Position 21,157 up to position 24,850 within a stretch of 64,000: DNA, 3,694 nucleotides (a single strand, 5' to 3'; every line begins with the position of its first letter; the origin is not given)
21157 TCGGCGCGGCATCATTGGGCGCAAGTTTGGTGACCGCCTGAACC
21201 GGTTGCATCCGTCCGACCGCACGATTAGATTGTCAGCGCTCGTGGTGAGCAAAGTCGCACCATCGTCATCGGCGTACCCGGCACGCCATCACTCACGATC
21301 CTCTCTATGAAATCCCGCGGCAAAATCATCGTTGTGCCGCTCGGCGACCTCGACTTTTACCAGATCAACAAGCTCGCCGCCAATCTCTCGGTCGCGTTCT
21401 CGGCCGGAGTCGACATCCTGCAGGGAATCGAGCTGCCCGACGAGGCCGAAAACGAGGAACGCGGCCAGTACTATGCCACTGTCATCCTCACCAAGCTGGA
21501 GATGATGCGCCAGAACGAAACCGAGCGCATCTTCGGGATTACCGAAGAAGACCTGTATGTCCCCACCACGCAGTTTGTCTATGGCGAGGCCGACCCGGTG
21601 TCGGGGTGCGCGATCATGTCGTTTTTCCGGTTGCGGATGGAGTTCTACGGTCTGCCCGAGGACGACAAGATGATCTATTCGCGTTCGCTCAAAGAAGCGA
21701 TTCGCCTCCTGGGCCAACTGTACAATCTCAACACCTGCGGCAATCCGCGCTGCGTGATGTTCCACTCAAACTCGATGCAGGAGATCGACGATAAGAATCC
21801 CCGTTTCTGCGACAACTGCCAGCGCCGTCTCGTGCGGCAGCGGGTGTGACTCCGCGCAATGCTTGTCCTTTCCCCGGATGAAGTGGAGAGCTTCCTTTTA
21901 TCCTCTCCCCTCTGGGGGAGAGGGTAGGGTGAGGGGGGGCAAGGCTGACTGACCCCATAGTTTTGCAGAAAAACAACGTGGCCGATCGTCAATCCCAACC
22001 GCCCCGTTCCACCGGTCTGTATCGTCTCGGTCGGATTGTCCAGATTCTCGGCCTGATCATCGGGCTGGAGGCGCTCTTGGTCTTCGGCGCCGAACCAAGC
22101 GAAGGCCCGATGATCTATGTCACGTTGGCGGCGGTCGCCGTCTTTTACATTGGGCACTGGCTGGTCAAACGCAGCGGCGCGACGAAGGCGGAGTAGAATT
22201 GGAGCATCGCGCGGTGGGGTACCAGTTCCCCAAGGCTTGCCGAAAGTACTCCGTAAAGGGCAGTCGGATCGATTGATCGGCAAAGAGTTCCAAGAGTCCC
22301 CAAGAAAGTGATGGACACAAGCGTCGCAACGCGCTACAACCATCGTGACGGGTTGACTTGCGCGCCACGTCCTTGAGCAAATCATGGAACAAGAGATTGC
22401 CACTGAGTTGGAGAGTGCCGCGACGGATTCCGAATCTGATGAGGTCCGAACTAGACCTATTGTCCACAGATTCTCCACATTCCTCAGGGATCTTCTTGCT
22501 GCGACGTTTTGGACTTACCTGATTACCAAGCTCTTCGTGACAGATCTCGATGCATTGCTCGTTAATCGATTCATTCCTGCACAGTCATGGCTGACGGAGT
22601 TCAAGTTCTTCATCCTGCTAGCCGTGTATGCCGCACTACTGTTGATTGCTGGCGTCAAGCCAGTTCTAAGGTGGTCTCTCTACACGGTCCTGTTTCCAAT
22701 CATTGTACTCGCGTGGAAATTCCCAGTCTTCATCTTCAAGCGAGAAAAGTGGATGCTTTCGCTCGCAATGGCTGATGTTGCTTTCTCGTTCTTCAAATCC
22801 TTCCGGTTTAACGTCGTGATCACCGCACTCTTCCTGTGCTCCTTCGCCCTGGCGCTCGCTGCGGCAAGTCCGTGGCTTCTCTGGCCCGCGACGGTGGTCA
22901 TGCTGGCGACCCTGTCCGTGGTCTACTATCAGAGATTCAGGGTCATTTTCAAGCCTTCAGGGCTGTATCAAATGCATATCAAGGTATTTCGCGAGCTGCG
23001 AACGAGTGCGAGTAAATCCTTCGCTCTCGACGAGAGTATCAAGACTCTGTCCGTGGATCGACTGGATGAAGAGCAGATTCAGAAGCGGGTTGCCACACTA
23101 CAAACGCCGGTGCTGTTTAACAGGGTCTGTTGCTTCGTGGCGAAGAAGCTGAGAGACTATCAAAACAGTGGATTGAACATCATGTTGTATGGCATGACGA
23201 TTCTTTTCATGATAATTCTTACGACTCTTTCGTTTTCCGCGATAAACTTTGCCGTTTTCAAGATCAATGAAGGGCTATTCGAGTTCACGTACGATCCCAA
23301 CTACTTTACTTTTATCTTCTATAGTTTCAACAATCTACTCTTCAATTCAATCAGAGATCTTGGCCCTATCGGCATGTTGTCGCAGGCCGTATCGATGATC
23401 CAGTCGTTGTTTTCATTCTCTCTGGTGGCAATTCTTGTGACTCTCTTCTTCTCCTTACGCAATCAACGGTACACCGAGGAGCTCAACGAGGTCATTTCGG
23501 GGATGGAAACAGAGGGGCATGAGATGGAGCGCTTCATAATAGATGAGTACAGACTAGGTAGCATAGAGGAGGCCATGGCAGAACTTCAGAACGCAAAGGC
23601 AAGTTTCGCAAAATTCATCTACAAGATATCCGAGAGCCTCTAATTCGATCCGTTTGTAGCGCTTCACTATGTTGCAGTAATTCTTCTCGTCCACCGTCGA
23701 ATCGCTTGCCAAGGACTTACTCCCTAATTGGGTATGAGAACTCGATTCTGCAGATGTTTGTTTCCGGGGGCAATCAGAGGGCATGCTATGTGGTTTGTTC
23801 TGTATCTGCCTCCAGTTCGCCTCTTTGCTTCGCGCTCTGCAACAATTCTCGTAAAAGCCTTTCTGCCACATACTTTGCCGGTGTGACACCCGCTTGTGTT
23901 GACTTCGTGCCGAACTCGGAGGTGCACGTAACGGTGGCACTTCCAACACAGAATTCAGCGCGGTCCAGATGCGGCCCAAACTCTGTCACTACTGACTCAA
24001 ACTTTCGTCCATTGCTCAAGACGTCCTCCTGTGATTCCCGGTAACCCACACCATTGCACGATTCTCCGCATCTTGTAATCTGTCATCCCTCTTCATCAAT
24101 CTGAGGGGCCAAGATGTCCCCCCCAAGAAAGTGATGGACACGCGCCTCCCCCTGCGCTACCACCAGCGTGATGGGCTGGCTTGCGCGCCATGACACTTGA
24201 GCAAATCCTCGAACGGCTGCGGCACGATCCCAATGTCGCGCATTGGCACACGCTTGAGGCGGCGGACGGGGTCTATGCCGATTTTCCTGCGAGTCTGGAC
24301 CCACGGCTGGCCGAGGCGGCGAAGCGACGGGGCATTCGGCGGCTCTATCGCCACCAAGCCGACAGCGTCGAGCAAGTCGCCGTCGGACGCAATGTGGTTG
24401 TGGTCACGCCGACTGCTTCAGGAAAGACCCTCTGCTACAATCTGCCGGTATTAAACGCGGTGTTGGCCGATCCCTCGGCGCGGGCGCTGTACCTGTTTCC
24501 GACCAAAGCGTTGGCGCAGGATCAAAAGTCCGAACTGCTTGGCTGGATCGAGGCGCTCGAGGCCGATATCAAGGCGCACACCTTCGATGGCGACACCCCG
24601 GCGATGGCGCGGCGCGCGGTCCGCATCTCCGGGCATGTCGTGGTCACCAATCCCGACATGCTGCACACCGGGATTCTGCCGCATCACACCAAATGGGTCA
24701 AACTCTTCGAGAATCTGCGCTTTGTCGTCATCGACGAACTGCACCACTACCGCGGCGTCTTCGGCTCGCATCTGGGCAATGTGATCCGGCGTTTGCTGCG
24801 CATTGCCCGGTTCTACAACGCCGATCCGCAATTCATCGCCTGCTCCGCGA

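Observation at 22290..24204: Low-GC island encoding a 419 aa polytopic membrane protein, flanked by ~95 bp imperfect direct repeats that duplicate the 5' end of the MrfA-like helicase gene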

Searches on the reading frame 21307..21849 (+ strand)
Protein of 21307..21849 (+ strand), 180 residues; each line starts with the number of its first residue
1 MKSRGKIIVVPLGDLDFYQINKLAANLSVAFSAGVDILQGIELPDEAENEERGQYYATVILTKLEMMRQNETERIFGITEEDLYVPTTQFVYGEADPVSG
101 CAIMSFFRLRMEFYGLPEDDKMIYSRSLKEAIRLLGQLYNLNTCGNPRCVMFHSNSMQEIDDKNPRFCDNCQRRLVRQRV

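Call 6: search_protein_families(library=pfam, proteins=[window:21307-21849:+], max_evalue=1)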
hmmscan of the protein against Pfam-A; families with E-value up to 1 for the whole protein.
window:21307-21849:+ (180 aa): 1 family
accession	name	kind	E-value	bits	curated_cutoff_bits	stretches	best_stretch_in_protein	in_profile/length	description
PF07998.17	Peptidase_M54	-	7.7e-20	72.2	24.4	1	41-176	54-193/194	Peptidase family M54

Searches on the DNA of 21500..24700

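Call 30: search_rna_families(source=window, start=21500, end=24700, threshold=evalue, max_evalue=1)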
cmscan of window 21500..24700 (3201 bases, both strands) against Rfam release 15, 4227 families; matches with E-value up to 1: 2.
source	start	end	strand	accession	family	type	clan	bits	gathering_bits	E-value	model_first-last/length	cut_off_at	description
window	21901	21936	+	RF01762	whalefall-1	Gene; sRNA;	-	23.5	37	0.005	1-56/56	no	Whalefall-1 RNA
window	21865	21924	-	RF01762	whalefall-1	Gene; sRNA;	-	17.2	37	0.56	1-56/56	no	Whalefall-1 RNA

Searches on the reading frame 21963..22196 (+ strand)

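Call 6: search_protein_families(library=pfam, proteins=[window:21963-22196:+], max_evalue=1)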
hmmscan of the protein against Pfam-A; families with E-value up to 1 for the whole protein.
window:21963-22196:+ (77 aa): 1 family
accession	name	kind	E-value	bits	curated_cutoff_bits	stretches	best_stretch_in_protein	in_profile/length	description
PF06772.16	LtrA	-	0.041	13.6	31.9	1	18-70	252-311/356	Bacterial low temperature requirement A protein (LtrA)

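Call 49: search_protein_families(library=ncbifam, proteins=[window:21963-22196:+], max_evalue=1)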
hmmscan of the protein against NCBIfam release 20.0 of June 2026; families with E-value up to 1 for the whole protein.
window:21963-22196:+ (77 aa): 2 families
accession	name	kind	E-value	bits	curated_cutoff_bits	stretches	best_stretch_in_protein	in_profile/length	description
NF058525.1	Thoeris_type3_ThcA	equivalog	0.095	12.4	110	1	26-60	30-63/184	Thoeris type III anti-phage system protein ThcA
TIGR01297.1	CDF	superfamily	0.1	11.9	82.35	1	26-74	82-133/285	cation diffusion facilitator family transporter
